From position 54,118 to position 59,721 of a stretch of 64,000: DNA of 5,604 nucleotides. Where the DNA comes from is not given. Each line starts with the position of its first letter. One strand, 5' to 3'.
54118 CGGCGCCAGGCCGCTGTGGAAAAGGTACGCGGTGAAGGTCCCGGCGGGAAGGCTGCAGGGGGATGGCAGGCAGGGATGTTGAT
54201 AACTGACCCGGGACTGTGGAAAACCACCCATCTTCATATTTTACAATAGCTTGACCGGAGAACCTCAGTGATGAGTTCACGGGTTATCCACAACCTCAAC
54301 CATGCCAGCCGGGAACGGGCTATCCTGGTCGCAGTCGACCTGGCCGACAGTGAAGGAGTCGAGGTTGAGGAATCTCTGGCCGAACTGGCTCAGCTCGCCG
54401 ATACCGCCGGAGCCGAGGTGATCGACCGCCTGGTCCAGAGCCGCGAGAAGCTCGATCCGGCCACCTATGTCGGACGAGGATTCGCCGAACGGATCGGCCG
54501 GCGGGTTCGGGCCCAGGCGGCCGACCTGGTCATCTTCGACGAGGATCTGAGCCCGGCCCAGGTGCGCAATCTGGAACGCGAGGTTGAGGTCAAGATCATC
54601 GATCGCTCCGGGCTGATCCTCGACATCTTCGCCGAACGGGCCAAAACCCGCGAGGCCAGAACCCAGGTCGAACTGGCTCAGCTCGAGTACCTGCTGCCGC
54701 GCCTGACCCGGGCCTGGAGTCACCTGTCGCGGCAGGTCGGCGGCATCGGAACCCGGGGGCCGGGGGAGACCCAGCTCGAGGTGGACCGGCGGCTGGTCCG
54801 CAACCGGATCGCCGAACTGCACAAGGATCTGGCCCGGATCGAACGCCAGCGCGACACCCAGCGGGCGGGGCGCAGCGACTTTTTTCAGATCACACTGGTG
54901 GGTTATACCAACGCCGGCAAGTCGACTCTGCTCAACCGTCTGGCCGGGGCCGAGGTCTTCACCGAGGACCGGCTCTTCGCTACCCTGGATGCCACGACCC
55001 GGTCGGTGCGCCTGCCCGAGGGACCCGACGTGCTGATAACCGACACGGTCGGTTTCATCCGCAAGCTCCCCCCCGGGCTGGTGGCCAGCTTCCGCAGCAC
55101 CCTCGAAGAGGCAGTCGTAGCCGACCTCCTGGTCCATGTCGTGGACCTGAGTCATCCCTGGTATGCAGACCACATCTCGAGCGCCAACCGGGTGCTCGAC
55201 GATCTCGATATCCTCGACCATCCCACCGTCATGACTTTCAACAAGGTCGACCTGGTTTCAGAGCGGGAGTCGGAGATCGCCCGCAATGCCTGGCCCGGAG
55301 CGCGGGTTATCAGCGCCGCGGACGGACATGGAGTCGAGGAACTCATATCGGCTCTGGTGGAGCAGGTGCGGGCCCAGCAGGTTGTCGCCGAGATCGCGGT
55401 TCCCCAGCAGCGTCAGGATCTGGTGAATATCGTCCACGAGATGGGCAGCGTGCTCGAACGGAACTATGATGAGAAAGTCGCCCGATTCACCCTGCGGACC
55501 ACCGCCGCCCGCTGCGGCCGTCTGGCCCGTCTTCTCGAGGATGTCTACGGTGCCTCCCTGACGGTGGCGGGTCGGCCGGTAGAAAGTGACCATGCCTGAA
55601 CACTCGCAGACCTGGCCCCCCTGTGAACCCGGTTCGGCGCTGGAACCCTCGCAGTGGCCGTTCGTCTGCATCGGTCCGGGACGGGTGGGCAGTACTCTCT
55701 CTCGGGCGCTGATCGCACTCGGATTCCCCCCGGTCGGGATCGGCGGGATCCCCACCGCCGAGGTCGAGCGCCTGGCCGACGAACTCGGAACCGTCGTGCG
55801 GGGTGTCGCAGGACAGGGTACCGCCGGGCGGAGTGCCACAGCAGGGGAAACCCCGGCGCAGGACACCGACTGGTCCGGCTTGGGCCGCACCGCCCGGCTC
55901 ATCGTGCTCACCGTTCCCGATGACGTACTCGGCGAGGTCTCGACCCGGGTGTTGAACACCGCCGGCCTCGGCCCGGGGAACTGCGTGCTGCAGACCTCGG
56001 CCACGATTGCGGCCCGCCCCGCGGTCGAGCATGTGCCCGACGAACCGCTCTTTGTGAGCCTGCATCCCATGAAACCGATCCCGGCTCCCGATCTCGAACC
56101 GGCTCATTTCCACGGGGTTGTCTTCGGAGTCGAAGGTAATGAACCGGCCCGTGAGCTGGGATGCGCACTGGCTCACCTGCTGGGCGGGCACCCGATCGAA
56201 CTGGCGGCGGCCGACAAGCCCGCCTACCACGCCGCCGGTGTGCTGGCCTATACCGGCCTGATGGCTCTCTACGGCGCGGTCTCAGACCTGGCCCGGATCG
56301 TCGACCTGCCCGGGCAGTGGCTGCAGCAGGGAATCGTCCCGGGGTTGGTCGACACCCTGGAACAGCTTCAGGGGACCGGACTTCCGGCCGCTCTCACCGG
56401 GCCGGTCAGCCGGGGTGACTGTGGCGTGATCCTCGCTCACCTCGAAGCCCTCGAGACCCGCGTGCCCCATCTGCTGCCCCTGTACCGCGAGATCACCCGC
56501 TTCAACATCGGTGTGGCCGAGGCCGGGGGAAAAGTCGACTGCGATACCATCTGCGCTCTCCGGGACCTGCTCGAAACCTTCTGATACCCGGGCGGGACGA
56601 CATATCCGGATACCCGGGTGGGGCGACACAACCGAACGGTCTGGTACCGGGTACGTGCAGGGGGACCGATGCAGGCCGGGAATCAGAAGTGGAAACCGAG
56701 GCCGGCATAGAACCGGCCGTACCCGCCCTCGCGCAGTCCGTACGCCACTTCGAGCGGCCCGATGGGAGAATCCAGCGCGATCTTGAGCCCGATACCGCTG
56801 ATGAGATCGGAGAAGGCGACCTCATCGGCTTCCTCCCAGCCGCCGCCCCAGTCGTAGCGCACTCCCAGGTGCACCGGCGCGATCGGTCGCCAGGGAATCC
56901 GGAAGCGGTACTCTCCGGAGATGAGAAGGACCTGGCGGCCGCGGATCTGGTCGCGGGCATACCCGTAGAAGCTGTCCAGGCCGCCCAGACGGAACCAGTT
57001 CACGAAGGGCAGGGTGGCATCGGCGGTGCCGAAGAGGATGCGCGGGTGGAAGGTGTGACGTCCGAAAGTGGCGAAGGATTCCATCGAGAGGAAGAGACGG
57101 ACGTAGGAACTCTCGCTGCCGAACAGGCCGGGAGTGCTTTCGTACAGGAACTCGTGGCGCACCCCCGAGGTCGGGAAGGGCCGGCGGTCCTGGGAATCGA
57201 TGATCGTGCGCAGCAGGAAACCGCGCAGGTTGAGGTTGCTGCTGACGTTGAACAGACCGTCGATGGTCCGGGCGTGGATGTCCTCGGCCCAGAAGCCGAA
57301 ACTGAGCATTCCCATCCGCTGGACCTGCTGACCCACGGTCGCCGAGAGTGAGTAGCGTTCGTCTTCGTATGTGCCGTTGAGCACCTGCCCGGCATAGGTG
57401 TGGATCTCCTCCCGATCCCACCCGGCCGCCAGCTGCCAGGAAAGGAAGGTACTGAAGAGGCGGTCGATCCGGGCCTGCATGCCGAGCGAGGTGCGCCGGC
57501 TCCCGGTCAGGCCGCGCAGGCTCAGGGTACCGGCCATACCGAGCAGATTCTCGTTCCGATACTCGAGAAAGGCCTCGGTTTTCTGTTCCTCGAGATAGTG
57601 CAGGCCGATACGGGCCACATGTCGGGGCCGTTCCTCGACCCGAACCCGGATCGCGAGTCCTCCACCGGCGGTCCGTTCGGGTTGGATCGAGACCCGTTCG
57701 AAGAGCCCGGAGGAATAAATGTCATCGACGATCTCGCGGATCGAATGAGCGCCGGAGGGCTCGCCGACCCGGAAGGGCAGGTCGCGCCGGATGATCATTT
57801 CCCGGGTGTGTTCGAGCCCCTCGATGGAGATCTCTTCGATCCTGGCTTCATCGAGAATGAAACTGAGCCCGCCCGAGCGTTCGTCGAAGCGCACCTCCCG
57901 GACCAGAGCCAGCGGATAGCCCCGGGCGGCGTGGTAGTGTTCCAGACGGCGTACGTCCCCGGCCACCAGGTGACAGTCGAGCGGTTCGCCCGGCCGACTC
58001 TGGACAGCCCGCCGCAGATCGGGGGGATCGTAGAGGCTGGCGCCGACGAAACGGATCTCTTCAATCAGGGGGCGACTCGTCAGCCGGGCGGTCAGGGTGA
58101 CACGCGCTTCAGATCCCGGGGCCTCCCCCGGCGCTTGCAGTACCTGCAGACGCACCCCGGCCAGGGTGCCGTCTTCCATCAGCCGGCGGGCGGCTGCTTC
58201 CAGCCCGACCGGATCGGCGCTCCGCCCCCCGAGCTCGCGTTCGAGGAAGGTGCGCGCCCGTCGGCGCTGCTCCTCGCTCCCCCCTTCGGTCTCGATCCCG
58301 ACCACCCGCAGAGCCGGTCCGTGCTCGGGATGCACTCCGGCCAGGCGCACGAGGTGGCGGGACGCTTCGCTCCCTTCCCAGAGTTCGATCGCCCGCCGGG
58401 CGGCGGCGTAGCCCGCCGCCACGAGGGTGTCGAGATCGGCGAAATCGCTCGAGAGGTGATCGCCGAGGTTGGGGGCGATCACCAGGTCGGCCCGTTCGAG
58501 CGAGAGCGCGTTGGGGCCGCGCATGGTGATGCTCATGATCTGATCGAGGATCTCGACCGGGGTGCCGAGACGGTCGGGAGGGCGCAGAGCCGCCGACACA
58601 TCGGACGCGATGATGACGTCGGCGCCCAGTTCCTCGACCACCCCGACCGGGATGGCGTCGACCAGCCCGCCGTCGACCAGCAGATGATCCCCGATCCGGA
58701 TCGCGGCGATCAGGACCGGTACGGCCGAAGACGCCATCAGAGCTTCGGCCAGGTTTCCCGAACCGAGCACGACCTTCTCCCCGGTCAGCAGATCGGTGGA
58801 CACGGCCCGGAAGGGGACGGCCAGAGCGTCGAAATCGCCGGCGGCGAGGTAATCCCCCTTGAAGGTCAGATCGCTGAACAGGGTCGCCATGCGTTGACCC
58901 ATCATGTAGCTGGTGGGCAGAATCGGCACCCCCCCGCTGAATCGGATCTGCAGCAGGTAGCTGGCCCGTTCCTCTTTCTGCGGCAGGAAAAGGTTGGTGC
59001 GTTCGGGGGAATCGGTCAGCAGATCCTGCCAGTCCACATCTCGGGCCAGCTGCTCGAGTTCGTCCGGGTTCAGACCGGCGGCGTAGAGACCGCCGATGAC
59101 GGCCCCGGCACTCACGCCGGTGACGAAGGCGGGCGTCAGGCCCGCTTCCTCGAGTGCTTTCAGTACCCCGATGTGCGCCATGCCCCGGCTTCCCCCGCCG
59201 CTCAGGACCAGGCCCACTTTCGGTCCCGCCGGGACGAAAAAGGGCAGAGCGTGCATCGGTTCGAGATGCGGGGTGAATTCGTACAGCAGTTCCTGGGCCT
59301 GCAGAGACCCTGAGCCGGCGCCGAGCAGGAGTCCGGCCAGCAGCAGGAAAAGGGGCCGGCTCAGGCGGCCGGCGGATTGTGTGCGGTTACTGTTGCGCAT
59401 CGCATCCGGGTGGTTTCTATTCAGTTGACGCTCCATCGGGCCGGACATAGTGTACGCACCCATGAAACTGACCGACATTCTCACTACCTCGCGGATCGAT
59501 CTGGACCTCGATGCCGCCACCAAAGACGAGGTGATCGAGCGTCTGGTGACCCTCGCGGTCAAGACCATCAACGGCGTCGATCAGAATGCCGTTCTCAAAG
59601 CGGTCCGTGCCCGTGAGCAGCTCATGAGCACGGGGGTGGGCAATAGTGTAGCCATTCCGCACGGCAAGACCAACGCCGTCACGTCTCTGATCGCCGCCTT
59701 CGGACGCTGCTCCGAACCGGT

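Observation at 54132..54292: DnaA-box cluster just after parA-parB-M23-bactofilin, with no dnaA gene in the window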

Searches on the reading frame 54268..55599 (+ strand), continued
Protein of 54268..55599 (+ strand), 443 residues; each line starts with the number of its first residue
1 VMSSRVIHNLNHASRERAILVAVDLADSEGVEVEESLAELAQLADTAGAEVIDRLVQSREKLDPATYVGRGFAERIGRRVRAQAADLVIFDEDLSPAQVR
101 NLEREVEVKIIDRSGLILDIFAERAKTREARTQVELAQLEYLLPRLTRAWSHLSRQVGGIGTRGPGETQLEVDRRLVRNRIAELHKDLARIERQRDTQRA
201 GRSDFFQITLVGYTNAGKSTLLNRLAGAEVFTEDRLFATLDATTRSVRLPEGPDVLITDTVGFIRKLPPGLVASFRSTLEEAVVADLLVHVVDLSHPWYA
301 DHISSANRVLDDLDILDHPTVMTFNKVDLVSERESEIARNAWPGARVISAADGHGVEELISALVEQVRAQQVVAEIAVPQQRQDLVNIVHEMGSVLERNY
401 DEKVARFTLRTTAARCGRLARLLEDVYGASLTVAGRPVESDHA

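Call 65: find_homologous_proteins(query=window:54271-55599:+, max_evalue=1e-100)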
Query window:54271-55599:+ (442 aa): 5286 proteins with E <= 1e-100 among 8000 candidates; the best 120 are listed.
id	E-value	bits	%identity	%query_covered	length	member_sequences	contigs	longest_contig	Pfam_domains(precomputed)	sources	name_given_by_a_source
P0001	3.5e-277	937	100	100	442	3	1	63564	PF01926.30,PF13167.12,PF16360.11,PF03193.23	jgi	-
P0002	4.7e-246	834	87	99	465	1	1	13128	PF01926.30,PF13167.12,PF02421.25,PF16360.11,PF03193.23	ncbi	-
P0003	1.8e-226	770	81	98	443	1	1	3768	PF01926.30,PF13167.12,PF02421.25,PF16360.11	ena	-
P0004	5.0e-199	680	74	97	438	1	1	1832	PF19275.5,PF01926.30,PF13167.12,PF16360.11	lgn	-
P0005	1.9e-197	674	71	98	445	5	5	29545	PF01926.30,PF13167.12,PF16360.11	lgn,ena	-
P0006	6.9e-197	672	71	99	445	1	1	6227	PF01926.30,PF13167.12,PF02421.25,PF16360.11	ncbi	ncbi:GTPase HflX [Gemmatimonadota bacterium]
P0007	6.2e-196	669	72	98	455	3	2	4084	PF01926.30,PF13167.12,PF16360.11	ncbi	-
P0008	3.1e-195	667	73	97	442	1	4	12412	PF19275.5,PF01926.30,PF13167.12,PF16360.11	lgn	-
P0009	1.5e-194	665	72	99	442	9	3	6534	PF19275.5,PF01926.30,PF13167.12,PF16360.11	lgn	-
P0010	1.9e-194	664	71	98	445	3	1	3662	PF01926.30,PF13167.12,PF16360.11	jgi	-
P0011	3.2e-194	664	71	97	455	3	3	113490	PF01926.30,PF13167.12,PF16360.11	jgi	-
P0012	3.9e-193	660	73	97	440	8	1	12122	PF19275.5,PF01926.30,PF13167.12,PF16360.11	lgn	-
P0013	5.4e-193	660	69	99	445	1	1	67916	PF01926.30,PF13167.12,PF16360.11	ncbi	ncbi:GTPase HflX [Candidatus Zixiibacteriota bacterium]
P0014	2.1e-191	654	69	98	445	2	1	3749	PF01926.30,PF13167.12,PF16360.11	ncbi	-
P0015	3.4e-184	631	69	98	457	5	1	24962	PF19275.5,PF01926.30,PF13167.12,PF16360.11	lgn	-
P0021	3.8e-174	598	69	94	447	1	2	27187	PF01926.30,PF13167.12,PF16360.11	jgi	jgi:GTP-binding protein HflX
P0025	3.0e-173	595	67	95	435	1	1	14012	PF01926.30,PF13167.12,PF16360.11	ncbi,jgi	jgi:GTP-binding protein HflX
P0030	2.4e-169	582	65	97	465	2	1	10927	PF01926.30,PF13167.12,PF16360.11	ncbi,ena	-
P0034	2.9e-154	532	63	95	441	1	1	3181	PF01926.30,PF13167.12,PF16360.11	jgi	jgi:GTPase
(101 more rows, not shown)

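Call 66: find_encoding_contigs(protein=P0011, flank=10000, max_places=2)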
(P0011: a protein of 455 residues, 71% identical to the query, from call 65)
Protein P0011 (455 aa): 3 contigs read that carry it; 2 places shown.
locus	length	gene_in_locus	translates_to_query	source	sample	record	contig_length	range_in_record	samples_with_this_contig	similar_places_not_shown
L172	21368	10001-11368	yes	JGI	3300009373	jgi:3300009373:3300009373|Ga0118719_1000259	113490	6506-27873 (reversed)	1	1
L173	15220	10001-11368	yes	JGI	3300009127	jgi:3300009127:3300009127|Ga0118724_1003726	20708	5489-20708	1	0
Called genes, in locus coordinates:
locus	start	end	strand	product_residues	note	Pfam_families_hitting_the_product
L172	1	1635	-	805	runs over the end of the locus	-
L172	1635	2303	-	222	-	-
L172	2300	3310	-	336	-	PF00005:ABC_tran, PF13304:AAA_21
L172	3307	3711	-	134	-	PF00392:GntR, PF02082:Rrf2 (weak)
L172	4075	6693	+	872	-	PF01326:PPDK_N, PF00391:PEP-utilizers, PF02896:PEP-utilizers_C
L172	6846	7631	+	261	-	PF00142:Fer4_NifH, PF01656:CbiA, PF02374:ArsA_ATPase (weak), PF06564:CBP_BcsQ, PF09140:MipZ (weak), PF10609:ParA, PF13614:AAA_31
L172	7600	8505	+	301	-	PF02195:ParB_N, PF17762:HTH_ParB, PF23552:ParB_C (weak)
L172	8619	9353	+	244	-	PF01551:Peptidase_M23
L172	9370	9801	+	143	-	PF04519:Bactofilin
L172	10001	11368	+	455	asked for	PF13167:GTP-bdg_N, PF16360:GTP-bdg_M, PF01926:MMR_HSR1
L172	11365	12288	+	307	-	PF10727:Rossmann-like (weak), PF10728:DUF2520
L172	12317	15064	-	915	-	PF01734:Patatin, PF07244:POTRA (weak), PF01103:Omp85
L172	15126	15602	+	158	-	PF00359:PTS_EIIA_2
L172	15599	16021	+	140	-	PF04892:VanZ-LLP1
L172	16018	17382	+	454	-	PF13393:tRNA-synt_His, PF00587:tRNA-synt_2b, PF13393:tRNA-synt_His, PF03129:HGTP_anticodon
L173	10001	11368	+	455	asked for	PF13167:GTP-bdg_N, PF16360:GTP-bdg_M, PF01926:MMR_HSR1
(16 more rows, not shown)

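Call 67: find_encoding_contigs(protein=P0013, flank=10000, max_places=2)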
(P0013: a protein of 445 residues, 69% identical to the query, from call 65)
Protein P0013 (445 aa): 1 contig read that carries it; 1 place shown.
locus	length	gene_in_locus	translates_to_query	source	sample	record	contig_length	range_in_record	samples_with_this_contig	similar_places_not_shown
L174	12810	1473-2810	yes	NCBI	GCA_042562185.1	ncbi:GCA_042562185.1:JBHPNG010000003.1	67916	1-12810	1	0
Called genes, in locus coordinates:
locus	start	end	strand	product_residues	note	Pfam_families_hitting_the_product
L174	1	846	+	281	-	PF01551:Peptidase_M23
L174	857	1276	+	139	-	PF04519:Bactofilin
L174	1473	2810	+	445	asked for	PF13167:GTP-bdg_N, PF16360:GTP-bdg_M, PF01926:MMR_HSR1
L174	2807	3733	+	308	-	PF10727:Rossmann-like (weak), PF10728:DUF2520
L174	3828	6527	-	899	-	PF01734:Patatin, PF07244:POTRA (weak), PF01103:Omp85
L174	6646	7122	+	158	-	PF00359:PTS_EIIA_2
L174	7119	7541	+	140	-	PF04892:VanZ-LLP1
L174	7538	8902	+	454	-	PF13393:tRNA-synt_His, PF00587:tRNA-synt_2b, PF03129:HGTP_anticodon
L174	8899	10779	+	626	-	PF01336:tRNA_anti-codon, PF00152:tRNA-synt_2, PF02938:GAD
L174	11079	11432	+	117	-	PF25526:LIP-1 (weak), PF24319:DUF7491 (weak)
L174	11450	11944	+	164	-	PF01476:LysM (faint)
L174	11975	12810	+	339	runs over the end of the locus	PF01695:IstB_IS21 (weak), PF02562:PhoH, PF13604:AAA_30 (weak), PF13245:AAA_19 (weak)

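Call 68: find_encoding_contigs(protein=P0003, flank=10000, max_places=1)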
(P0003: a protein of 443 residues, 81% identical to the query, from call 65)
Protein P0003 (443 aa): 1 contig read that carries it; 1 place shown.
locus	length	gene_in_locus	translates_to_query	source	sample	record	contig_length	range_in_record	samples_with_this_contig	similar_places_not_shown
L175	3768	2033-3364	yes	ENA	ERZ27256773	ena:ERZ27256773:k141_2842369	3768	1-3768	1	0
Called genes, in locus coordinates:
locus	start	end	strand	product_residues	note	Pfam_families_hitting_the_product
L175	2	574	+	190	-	?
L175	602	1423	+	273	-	PF01551:Peptidase_M23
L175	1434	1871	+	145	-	PF04519:Bactofilin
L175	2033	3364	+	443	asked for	PF13167:GTP-bdg_N, PF16360:GTP-bdg_M, PF01926:MMR_HSR1, PF02421:FeoB_N (weak)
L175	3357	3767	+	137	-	?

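Call 70: find_encoding_contigs(protein=P0034, flank=10000, max_places=1)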
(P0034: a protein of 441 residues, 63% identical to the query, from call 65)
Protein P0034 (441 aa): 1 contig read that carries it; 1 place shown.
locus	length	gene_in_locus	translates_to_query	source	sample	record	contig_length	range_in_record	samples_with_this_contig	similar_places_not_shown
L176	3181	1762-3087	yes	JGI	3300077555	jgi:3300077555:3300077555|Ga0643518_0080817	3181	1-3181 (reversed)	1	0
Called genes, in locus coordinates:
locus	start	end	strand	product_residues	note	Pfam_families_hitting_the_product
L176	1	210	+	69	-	?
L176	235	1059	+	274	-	PF01551:Peptidase_M23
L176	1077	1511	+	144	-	PF04519:Bactofilin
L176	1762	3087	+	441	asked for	PF13167:GTP-bdg_N, PF16360:GTP-bdg_M, PF01926:MMR_HSR1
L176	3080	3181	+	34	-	?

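Call 71: find_encoding_contigs(protein=P0030, flank=10000, max_places=1)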
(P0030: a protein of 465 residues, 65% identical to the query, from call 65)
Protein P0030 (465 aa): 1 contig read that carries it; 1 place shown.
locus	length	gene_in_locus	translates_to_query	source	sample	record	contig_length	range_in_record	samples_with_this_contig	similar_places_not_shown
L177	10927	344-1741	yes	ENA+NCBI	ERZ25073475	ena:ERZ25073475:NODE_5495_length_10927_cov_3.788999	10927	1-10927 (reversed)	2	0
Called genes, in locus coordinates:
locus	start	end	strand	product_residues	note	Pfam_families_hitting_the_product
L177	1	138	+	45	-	?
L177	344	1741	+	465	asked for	PF13167:GTP-bdg_N, PF16360:GTP-bdg_M, PF01926:MMR_HSR1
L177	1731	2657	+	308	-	PF10727:Rossmann-like, PF03807:F420_oxidored (weak), PF10728:DUF2520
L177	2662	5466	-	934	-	PF01734:Patatin, PF07244:POTRA, PF01103:Omp85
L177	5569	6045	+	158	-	PF00359:PTS_EIIA_2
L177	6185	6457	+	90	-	PF04892:VanZ-LLP1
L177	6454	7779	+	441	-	PF13393:tRNA-synt_His, PF00587:tRNA-synt_2b, PF03129:HGTP_anticodon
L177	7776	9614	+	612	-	PF01336:tRNA_anti-codon, PF00152:tRNA-synt_2, PF02938:GAD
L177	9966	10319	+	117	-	PF06785:UPF0242 (weak)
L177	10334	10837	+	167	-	PF10186:ATG14, PF23649:FKBP15 (weak), PF24161:CCDC39 (weak), PF01476:LysM (weak)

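Call 72: find_encoding_contigs(protein=P0025, flank=10000, max_places=1)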
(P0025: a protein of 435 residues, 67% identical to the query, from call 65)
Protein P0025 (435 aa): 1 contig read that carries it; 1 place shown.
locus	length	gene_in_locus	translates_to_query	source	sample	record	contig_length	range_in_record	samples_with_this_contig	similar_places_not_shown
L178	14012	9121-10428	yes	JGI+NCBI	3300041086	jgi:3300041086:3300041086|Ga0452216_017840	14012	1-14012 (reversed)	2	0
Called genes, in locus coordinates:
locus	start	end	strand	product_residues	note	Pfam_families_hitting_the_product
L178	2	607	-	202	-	?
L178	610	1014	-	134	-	PF00392:GntR, PF02082:Rrf2 (weak)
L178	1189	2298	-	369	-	-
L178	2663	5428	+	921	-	PF01326:PPDK_N, PF00391:PEP-utilizers, PF02896:PEP-utilizers_C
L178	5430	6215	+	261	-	PF00142:Fer4_NifH, PF01656:CbiA, PF02374:ArsA_ATPase, PF06564:CBP_BcsQ, PF09140:MipZ (faint), PF10609:ParA, PF13614:AAA_31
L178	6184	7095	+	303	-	PF02195:ParB_N, PF17762:HTH_ParB, PF23552:ParB_C (weak)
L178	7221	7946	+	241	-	PF01551:Peptidase_M23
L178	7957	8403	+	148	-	PF04519:Bactofilin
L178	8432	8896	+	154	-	PF03899:ATP-synt_I (faint)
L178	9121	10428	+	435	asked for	PF13167:GTP-bdg_N, PF16360:GTP-bdg_M, PF01926:MMR_HSR1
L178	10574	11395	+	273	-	PF10728:DUF2520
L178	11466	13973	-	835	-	PF01734:Patatin, PF07244:POTRA (weak), PF01103:Omp85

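Call 73: find_encoding_contigs(protein=P0021, flank=10000, max_places=1)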
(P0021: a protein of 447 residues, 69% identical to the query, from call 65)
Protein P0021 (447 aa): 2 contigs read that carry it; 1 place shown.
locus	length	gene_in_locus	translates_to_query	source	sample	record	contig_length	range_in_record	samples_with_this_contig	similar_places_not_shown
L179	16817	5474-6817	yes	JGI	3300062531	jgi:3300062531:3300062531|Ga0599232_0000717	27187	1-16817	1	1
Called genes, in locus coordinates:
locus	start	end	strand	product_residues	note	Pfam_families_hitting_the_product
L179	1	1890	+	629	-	?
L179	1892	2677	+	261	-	PF00142:Fer4_NifH (weak), PF01656:CbiA, PF02374:ArsA_ATPase (weak), PF06564:CBP_BcsQ, PF09140:MipZ (faint), PF10609:ParA, PF13614:AAA_31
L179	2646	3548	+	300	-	PF02195:ParB_N, PF17762:HTH_ParB, PF23552:ParB_C (weak)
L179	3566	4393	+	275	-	PF01551:Peptidase_M23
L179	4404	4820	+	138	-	PF04519:Bactofilin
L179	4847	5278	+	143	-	-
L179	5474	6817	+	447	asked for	PF13167:GTP-bdg_N, PF16360:GTP-bdg_M, PF01926:MMR_HSR1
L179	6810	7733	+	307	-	PF10727:Rossmann-like (weak), PF10728:DUF2520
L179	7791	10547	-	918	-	PF01734:Patatin, PF07244:POTRA, PF08479:POTRA_2 (faint), PF01103:Omp85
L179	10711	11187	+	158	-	PF00359:PTS_EIIA_2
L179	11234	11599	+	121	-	PF04892:VanZ-LLP1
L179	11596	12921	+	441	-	PF13393:tRNA-synt_His, PF00587:tRNA-synt_2b, PF03129:HGTP_anticodon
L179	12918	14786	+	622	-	PF01336:tRNA_anti-codon, PF00152:tRNA-synt_2, PF02938:GAD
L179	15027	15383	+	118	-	-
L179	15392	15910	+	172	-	PF24161:CCDC39 (weak), PF01476:LysM (weak)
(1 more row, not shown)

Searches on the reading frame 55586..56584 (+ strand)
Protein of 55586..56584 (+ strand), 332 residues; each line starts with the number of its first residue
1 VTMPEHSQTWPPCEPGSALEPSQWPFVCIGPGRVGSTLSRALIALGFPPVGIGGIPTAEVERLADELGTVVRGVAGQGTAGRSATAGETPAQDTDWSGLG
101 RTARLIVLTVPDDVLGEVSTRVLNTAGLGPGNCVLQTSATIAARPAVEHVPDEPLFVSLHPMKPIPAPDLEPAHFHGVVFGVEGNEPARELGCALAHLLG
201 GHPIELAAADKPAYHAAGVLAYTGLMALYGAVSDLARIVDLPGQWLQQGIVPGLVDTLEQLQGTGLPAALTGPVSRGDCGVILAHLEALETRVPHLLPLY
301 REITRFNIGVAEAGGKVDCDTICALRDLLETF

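Call 6: search_protein_families(library=pfam, proteins=[window:55586-56584:+])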
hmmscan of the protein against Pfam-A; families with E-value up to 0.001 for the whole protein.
window:55586-56584:+ (332 aa): 2 families
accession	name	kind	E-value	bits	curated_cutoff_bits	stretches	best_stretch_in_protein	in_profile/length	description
PF10728.14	DUF2520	-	8.1e-22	77.7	25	1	178-305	1-123/125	Domain of unknown function (DUF2520)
PF10727.15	Rossmann-like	-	0.00036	20.7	23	0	68-140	37-110/131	Rossmann-like domain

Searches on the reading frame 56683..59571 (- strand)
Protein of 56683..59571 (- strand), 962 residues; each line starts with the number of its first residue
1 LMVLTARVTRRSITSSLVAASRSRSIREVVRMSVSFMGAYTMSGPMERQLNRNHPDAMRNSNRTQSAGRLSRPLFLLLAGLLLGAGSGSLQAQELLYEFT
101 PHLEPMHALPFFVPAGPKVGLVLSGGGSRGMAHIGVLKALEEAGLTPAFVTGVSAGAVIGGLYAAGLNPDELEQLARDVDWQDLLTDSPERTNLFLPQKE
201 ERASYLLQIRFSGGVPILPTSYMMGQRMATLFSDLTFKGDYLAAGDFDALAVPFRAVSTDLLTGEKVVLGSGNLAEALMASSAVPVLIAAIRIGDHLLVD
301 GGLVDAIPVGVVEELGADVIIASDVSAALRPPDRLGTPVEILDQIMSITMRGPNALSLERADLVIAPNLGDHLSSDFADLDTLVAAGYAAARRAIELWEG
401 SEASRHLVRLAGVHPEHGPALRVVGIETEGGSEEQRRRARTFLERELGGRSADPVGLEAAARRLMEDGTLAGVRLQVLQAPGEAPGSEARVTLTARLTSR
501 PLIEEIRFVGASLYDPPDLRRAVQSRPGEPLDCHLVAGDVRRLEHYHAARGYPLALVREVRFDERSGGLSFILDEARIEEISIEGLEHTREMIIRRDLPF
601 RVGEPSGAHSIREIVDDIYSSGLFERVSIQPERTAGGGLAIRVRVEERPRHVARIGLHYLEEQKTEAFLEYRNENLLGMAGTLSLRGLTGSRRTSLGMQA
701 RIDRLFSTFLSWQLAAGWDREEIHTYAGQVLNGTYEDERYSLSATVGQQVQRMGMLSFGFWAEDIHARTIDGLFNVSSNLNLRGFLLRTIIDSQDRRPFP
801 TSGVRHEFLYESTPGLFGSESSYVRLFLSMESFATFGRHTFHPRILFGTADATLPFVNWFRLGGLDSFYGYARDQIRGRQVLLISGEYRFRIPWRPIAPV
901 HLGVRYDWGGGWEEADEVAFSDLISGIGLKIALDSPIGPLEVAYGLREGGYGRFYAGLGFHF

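Call 20: search_protein_families(library=pfam, max_evalue=0.00001, proteins=[window:56683-59571:-])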
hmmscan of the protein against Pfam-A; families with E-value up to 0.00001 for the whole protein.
window:56683-59571:- (962 aa): 3 families
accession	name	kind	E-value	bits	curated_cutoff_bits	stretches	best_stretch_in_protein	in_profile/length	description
PF01734.28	Patatin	-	1.5e-29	104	27.7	1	121-310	1-188/191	Patatin-like phospholipase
PF01103.29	Omp85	-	3.1e-21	76.7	24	1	675-962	1-325/325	Omp85 superfamily domain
PF07244.20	POTRA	-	5.5e-11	43.4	21.3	0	502-565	2-66/79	Surface antigen variable number repeat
